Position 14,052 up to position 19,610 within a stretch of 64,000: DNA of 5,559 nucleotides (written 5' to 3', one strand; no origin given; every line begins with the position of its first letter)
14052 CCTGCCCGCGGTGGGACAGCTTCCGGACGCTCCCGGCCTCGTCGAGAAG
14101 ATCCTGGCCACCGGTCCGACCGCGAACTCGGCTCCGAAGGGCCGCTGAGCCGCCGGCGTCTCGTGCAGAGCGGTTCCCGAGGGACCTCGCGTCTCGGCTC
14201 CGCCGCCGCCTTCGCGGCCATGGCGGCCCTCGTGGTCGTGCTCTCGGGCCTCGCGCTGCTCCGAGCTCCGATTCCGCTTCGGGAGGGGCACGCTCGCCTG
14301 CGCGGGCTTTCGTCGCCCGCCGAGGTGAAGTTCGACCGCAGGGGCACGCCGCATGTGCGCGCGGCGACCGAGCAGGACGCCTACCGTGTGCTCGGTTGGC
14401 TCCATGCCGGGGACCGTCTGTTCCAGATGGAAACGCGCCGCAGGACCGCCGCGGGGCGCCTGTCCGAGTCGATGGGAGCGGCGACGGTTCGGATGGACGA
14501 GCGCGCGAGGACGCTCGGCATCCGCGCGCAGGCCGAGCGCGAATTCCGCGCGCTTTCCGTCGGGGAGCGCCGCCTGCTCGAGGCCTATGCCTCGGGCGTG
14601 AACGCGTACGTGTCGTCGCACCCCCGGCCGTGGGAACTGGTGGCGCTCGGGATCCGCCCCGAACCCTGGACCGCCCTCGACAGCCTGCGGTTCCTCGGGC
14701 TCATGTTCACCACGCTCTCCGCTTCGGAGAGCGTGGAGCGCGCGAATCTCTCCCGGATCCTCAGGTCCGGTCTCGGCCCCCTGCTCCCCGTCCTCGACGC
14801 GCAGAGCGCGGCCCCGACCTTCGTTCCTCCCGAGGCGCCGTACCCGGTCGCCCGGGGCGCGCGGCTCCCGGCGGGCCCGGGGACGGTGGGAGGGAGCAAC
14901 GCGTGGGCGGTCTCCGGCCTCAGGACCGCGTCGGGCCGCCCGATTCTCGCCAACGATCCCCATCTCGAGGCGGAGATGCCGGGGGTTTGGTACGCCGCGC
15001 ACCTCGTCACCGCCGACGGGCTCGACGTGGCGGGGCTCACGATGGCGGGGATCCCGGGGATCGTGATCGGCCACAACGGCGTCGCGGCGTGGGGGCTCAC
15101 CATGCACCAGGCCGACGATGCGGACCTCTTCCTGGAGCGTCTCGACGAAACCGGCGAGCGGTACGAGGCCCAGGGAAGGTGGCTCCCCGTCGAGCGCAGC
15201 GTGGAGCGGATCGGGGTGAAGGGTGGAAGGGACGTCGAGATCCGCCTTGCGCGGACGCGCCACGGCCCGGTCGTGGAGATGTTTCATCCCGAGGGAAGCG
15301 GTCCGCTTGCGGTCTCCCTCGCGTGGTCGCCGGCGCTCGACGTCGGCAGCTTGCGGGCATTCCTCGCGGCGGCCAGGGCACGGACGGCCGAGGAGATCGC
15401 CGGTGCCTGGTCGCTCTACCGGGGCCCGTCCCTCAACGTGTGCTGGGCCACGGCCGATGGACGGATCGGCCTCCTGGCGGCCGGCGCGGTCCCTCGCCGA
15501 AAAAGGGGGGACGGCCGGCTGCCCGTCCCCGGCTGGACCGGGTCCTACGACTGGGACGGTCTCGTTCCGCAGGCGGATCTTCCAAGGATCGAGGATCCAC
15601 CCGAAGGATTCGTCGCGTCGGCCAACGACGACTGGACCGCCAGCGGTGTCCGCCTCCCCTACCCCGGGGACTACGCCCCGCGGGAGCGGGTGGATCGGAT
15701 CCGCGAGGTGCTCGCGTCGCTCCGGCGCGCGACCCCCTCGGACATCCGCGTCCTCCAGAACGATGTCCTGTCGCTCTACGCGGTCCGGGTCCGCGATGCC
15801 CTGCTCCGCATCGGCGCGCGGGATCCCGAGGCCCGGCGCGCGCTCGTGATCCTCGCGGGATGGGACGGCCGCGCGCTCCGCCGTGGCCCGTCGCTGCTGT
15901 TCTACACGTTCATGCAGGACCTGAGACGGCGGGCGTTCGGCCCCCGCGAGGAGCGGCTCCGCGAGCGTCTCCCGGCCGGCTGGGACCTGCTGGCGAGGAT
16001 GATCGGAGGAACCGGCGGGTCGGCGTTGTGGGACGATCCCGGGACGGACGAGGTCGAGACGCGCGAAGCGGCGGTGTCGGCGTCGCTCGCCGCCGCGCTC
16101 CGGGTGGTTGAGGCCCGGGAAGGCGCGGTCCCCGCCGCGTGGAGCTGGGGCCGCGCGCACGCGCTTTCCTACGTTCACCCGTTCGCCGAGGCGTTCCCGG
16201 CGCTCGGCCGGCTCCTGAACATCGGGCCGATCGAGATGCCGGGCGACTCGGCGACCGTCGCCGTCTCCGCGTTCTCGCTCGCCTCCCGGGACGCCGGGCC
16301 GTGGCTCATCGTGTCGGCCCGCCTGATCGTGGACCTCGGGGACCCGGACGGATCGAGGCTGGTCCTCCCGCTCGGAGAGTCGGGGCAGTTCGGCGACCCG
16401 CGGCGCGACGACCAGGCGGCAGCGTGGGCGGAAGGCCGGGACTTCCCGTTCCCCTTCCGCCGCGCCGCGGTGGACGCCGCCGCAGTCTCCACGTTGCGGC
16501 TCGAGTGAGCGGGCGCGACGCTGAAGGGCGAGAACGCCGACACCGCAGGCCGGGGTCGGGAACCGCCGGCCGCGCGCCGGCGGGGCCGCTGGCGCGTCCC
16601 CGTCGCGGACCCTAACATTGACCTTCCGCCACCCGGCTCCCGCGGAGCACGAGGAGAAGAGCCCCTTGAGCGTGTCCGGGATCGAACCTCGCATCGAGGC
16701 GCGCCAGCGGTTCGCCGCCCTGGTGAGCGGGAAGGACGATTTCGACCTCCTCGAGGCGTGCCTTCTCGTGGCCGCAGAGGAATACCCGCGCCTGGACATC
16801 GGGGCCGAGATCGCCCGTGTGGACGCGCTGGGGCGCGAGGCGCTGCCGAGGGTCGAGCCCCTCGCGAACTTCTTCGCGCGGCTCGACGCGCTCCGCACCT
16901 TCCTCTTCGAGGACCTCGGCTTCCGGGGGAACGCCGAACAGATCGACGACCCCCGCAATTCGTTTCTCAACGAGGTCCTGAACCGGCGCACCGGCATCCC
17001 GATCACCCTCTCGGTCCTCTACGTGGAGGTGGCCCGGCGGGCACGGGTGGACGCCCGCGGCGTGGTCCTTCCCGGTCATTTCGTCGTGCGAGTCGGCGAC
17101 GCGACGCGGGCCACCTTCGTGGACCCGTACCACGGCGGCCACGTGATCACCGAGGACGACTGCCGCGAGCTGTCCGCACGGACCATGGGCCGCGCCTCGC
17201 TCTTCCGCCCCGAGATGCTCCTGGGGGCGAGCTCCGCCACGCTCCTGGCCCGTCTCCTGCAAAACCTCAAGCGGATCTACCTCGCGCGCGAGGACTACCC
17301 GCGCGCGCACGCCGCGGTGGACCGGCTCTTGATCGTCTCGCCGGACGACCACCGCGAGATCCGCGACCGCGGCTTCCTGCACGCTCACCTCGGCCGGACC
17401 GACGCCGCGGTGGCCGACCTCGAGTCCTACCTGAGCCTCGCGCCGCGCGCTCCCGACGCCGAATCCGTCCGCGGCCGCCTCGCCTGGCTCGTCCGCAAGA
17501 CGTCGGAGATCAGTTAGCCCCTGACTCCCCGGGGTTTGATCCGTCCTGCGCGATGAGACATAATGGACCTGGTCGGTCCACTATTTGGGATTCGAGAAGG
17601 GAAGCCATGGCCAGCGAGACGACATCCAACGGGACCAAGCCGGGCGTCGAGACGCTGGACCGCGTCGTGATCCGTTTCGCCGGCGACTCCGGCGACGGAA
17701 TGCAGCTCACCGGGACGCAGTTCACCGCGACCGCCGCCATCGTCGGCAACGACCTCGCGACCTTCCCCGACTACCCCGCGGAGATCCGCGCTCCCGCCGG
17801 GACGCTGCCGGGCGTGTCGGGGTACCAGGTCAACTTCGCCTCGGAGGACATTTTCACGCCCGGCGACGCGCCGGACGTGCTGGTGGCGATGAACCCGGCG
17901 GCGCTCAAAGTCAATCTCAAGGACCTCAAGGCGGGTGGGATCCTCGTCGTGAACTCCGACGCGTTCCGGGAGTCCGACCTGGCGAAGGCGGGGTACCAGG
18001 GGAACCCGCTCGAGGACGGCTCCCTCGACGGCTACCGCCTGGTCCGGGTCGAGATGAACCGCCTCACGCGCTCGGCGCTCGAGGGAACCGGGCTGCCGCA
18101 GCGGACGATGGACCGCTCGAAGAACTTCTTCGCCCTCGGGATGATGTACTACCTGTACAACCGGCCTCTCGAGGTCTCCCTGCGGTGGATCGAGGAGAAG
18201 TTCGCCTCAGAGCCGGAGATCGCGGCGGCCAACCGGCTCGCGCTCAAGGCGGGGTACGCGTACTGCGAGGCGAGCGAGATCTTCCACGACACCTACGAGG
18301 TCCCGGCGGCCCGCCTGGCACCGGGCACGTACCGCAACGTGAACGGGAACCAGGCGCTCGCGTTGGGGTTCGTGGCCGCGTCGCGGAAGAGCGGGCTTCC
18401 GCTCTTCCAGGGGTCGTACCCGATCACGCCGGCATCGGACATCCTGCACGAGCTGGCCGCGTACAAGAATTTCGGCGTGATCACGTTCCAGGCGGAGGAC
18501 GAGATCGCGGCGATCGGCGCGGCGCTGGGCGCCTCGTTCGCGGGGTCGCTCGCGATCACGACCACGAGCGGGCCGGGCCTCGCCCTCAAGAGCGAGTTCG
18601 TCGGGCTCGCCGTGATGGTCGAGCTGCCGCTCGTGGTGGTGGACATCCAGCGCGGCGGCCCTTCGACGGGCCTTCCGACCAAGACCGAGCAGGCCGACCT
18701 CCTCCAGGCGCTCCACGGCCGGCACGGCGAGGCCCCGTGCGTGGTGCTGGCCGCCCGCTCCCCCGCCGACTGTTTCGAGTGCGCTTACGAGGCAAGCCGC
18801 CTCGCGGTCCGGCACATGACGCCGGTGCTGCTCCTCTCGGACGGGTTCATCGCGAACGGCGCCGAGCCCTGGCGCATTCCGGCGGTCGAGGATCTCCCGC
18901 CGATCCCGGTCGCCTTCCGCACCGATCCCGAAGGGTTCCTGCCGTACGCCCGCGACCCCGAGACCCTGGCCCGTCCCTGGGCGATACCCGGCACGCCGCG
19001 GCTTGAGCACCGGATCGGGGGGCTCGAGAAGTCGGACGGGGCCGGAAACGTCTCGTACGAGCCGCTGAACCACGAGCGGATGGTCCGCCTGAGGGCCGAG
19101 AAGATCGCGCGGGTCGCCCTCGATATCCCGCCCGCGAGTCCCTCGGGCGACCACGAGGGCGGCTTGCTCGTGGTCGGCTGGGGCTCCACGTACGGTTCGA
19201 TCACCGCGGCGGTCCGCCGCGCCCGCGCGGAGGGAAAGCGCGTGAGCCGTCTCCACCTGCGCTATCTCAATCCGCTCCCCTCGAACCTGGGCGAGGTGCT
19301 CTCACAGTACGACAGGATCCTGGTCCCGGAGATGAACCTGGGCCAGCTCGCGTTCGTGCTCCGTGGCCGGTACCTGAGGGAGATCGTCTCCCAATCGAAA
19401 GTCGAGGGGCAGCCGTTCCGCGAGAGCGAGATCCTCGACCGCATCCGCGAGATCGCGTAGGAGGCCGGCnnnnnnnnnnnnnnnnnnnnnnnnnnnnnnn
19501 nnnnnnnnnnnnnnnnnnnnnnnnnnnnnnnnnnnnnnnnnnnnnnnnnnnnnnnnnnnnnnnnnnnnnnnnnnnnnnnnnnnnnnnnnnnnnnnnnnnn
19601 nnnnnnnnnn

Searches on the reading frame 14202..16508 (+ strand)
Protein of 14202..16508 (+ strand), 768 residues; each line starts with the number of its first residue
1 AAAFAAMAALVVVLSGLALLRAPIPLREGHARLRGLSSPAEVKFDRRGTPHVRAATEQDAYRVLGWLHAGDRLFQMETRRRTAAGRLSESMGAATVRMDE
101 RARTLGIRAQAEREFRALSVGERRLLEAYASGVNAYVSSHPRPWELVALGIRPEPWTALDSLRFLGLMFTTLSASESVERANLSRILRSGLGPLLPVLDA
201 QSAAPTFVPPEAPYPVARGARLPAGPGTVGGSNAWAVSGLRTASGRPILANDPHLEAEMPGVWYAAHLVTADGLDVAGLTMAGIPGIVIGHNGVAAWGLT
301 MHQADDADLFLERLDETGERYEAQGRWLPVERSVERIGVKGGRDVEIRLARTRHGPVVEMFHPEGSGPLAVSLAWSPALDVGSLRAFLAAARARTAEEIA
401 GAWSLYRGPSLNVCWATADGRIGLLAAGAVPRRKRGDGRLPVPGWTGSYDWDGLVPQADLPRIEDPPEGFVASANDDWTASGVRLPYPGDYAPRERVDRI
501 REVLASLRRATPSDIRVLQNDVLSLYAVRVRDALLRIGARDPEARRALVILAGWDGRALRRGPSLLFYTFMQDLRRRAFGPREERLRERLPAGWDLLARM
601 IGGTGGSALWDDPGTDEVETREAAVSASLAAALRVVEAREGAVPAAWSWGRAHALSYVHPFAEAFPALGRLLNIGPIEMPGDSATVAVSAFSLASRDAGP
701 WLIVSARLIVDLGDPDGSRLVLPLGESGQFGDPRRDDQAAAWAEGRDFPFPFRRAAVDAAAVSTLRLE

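Call 38: search_protein_families(library=pfam, max_evalue=0.00001, proteins=[window:14202-16508:+])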
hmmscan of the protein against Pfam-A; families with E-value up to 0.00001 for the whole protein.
window:14202-16508:+ (768 aa): 1 family
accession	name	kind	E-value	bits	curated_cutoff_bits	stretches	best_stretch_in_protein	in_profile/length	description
PF01804.23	Penicil_amidase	-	5.3e-190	634.2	21.3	1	39-758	1-674/675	Penicillin amidase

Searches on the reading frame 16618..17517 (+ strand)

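Call 38: search_protein_families(library=pfam, max_evalue=0.00001, proteins=[window:16618-17517:+])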
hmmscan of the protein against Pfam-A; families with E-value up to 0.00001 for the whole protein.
window:16618-17517:+ (299 aa): 2 families
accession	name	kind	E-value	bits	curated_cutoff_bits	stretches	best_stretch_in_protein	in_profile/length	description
PF13369.12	Transglut_core2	-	1.7e-41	141.7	23.5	1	66-214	5-154/155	Transglutaminase-like superfamily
PF13371.12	TPR_9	-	1.1e-25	89.9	35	1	217-288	1-72/73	Tetratricopeptide repeat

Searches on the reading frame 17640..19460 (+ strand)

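Call 38: search_protein_families(library=pfam, max_evalue=0.00001, proteins=[window:17640-19460:+])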
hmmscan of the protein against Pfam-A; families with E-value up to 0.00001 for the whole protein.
window:17640-19460:+ (606 aa): 3 families
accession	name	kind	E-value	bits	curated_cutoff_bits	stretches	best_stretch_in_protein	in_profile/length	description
PF01855.24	POR_N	-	3.3e-53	181.2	27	1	256-468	10-222/231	Pyruvate flavodoxin/ferredoxin oxidoreductase, thiamine diP-bdg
PF01558.24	POR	-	1.3e-26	94.3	27.4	1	18-207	2-173/173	Pyruvate ferredoxin/flavodoxin oxidoreductase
PF17147.9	PFOR_II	-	3.8e-07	30.8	27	1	510-583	4-75/102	Pyruvate:ferredoxin oxidoreductase core domain II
